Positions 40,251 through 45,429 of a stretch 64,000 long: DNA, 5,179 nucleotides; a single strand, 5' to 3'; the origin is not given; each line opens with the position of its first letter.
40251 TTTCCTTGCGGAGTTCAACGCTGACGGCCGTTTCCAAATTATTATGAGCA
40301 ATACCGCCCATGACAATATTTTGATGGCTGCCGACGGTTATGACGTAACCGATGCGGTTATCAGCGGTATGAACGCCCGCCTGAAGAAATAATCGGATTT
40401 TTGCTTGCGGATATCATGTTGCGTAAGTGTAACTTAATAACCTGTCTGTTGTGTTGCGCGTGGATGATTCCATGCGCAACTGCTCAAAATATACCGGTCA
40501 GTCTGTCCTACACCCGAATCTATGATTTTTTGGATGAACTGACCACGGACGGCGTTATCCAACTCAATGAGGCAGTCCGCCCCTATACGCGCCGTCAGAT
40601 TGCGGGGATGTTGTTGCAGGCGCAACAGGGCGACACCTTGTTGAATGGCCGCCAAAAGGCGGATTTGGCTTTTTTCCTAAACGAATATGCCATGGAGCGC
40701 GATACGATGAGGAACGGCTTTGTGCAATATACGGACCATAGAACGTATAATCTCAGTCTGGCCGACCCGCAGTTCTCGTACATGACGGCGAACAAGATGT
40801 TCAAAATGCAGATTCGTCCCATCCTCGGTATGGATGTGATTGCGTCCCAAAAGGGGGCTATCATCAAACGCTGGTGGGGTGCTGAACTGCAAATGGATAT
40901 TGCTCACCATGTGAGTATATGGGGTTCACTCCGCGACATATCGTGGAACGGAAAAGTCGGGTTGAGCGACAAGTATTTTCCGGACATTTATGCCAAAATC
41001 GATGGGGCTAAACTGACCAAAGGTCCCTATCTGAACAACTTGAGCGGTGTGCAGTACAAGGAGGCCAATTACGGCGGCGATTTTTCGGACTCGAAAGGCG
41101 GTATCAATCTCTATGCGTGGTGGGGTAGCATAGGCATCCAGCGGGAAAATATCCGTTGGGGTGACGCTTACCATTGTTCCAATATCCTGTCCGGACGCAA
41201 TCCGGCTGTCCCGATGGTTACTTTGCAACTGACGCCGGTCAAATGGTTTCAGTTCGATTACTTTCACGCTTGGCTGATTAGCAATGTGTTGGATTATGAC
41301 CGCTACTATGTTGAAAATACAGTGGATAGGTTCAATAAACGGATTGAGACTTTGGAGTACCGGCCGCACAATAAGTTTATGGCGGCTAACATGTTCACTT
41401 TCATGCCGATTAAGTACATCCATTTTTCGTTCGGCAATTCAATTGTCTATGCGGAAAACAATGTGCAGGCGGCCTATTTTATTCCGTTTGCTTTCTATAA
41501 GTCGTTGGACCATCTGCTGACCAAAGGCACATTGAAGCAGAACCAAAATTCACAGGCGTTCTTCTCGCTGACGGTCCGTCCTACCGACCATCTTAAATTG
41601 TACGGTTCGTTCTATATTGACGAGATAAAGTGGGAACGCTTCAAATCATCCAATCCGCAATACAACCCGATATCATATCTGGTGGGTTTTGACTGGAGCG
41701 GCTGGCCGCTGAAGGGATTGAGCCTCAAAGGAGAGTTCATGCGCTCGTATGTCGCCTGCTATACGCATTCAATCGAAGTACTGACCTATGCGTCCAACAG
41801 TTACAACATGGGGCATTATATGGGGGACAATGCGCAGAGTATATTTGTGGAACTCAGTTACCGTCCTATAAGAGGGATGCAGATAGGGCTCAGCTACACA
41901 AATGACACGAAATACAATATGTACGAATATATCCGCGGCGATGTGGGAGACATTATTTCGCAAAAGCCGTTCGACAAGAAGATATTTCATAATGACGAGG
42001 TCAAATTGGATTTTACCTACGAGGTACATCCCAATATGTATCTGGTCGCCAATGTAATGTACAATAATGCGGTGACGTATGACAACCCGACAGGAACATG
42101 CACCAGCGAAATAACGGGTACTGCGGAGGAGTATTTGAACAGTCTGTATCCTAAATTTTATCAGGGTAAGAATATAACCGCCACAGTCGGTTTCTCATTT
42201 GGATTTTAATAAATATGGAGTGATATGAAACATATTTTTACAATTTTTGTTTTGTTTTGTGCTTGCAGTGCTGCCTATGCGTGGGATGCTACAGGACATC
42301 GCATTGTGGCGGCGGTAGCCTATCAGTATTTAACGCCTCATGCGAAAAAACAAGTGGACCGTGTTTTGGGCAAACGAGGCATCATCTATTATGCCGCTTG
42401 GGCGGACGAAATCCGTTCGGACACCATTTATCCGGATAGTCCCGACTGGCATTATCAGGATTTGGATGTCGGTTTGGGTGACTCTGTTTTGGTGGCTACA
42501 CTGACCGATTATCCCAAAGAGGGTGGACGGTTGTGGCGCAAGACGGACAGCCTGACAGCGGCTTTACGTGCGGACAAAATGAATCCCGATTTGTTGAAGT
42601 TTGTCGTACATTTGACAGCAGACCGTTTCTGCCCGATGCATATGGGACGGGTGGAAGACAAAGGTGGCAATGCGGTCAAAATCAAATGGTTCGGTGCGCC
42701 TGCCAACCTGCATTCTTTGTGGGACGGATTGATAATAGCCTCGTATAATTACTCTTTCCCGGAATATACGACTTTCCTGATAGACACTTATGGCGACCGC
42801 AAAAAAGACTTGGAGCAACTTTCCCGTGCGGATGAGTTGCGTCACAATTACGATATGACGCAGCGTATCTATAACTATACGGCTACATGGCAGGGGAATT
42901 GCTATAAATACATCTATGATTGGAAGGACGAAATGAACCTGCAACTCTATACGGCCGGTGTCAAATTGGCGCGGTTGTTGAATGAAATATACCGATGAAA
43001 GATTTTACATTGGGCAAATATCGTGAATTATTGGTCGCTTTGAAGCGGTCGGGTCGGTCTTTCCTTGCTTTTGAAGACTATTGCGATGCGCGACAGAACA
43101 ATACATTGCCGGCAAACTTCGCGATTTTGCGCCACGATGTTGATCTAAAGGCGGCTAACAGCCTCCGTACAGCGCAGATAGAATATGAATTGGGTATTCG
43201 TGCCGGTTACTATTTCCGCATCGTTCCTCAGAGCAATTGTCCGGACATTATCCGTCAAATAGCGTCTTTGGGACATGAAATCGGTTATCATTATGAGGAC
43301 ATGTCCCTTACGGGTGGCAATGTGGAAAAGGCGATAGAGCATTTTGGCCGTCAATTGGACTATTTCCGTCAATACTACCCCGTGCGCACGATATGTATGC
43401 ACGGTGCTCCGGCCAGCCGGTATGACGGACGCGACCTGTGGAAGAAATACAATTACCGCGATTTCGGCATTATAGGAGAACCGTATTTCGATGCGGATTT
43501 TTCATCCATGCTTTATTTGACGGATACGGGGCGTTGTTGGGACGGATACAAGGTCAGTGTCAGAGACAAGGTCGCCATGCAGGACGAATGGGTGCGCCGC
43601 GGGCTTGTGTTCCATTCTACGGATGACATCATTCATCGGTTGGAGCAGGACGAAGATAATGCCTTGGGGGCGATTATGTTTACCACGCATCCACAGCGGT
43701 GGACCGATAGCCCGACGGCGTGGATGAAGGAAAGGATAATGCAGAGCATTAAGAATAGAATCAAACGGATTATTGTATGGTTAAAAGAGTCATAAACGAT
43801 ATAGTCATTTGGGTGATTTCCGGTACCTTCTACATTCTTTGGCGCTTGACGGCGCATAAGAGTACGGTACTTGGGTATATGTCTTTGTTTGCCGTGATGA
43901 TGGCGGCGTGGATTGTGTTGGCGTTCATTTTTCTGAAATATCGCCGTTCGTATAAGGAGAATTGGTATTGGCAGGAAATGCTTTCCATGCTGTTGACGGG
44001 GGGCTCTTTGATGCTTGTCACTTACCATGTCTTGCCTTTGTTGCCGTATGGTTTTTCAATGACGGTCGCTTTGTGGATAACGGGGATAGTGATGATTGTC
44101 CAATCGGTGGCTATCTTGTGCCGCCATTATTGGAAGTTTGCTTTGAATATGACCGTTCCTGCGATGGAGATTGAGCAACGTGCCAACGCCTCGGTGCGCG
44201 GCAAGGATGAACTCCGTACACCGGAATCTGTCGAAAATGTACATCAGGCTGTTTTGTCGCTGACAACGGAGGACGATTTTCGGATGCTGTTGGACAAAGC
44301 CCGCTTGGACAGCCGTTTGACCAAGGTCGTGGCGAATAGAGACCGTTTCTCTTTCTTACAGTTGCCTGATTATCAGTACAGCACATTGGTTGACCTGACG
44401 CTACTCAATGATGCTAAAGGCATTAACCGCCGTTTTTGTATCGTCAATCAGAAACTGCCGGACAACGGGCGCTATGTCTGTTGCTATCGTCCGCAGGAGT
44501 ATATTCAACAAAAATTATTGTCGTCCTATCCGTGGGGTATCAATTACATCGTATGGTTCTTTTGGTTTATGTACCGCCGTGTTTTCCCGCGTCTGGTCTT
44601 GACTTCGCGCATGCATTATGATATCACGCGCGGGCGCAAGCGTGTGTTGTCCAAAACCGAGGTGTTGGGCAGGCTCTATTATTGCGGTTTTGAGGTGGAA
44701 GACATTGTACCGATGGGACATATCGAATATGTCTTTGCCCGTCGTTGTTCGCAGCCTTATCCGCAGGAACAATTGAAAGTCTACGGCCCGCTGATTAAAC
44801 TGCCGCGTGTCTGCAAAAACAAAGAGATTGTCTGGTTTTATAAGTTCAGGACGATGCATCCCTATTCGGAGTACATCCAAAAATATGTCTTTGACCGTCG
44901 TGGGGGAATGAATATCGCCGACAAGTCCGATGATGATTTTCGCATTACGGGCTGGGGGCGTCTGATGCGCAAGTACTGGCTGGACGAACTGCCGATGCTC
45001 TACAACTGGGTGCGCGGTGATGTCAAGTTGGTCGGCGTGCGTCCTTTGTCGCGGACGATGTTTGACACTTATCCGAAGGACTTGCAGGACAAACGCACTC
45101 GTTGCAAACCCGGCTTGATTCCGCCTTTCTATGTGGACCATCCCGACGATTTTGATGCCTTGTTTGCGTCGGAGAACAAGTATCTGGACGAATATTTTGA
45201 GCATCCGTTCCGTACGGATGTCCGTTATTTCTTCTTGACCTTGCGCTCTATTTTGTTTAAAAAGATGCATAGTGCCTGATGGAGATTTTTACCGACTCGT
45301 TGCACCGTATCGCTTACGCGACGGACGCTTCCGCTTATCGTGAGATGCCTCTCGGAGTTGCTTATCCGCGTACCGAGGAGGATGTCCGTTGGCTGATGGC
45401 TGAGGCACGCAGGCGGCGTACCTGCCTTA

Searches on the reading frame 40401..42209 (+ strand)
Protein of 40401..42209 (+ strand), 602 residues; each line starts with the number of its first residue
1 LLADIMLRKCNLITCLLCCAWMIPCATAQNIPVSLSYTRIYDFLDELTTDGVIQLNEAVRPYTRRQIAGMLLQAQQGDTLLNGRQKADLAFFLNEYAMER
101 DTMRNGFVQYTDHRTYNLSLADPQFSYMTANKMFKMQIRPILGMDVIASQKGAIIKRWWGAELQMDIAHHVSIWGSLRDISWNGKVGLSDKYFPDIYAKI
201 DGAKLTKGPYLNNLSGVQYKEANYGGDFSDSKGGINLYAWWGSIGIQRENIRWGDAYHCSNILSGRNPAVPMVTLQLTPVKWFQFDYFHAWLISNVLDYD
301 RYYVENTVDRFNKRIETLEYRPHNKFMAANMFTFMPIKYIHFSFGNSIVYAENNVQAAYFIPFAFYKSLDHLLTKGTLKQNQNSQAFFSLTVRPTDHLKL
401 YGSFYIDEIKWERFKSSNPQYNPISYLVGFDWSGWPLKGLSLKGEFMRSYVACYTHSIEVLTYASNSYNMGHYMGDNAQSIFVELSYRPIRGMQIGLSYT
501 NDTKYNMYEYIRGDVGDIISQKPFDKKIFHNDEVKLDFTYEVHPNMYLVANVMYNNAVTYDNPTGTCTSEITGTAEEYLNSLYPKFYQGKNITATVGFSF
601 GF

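Call 57: search_protein_families(library=pfam, proteins=[window:40401-42209:+], max_evalue=0.0001)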
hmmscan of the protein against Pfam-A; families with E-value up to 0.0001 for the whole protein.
window:40401-42209:+ (602 aa): 1 family
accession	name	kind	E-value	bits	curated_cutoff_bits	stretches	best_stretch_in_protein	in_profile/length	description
PF14052.12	Caps_assemb_Wzi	-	4.2e-09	36.3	30.1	1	227-557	69-378/392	Capsule assembly protein Wzi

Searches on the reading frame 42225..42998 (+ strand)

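Call 57: search_protein_families(library=pfam, proteins=[window:42225-42998:+], max_evalue=0.0001)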
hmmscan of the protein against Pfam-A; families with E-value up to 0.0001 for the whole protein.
window:42225-42998:+ (257 aa): 1 family
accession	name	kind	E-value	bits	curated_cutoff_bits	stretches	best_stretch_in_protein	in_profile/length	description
PF02265.22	S1-P1_nuclease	-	1.3e-36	127.2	29.5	1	20-256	1-257/258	S1/P1 Nuclease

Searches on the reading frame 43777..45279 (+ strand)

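Call 57: search_protein_families(library=pfam, proteins=[window:43777-45279:+], max_evalue=0.0001)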
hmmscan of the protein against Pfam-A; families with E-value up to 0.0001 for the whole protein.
window:43777-45279:+ (500 aa): 1 family
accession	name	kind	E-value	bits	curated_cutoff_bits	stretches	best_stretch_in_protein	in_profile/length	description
PF02397.22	Bac_transf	-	9.5e-21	74.6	27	1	341-493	38-178/179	Bacterial sugar transferase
